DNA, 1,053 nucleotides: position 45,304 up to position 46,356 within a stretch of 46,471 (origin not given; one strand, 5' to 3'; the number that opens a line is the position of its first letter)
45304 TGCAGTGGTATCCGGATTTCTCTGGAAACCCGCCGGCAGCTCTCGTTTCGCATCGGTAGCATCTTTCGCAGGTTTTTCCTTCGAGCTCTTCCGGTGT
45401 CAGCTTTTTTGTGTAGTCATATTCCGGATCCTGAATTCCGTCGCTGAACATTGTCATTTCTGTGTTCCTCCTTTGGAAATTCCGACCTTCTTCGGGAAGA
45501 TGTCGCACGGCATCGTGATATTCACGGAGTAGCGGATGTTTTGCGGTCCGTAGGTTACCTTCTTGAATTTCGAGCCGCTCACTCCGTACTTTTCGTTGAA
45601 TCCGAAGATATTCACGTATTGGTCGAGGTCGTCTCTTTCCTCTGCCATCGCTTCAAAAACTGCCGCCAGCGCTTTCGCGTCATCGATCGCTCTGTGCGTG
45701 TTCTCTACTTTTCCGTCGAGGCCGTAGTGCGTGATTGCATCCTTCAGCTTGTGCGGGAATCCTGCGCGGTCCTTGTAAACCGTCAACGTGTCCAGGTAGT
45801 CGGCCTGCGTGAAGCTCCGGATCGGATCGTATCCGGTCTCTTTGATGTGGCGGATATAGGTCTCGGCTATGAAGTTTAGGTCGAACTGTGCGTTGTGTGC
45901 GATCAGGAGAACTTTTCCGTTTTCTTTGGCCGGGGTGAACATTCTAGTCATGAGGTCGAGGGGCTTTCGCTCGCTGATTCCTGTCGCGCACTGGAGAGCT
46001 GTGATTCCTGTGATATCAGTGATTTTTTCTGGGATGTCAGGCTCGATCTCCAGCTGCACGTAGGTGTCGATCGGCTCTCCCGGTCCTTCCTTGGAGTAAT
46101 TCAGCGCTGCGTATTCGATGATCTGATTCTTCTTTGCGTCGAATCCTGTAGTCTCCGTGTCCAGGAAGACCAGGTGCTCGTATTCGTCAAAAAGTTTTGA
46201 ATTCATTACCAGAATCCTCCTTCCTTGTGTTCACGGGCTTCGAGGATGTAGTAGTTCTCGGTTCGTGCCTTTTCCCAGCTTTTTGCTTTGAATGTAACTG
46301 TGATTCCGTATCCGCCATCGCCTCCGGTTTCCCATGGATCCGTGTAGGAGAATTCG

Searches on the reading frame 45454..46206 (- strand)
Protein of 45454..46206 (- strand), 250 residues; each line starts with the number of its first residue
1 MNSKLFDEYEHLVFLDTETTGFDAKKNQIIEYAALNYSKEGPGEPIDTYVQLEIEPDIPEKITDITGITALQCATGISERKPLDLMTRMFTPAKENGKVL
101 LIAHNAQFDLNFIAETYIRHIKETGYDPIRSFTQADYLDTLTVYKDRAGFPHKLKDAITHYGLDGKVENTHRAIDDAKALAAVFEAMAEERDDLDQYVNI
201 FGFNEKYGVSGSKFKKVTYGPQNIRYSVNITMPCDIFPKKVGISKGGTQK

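Call 55: search_protein_families(library=phrogs, proteins=[window:45454-46206:-], max_evalue=0.00001)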
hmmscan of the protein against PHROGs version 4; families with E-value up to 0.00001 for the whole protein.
window:45454-46206:- (250 aa): 3 families
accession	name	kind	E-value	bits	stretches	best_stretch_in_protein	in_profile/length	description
phrog_192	-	DNA, RNA and nucleotide metabolism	4.9e-37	129.2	1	10-200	106-283/397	DNA polymerase exonuclease subunit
phrog_14632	-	DNA, RNA and nucleotide metabolism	5e-10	39.7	1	9-185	81-240/380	DNA polymerase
phrog_17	-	DNA, RNA and nucleotide metabolism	3.1e-07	29.7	1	11-191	671-828/1445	DNA polymerase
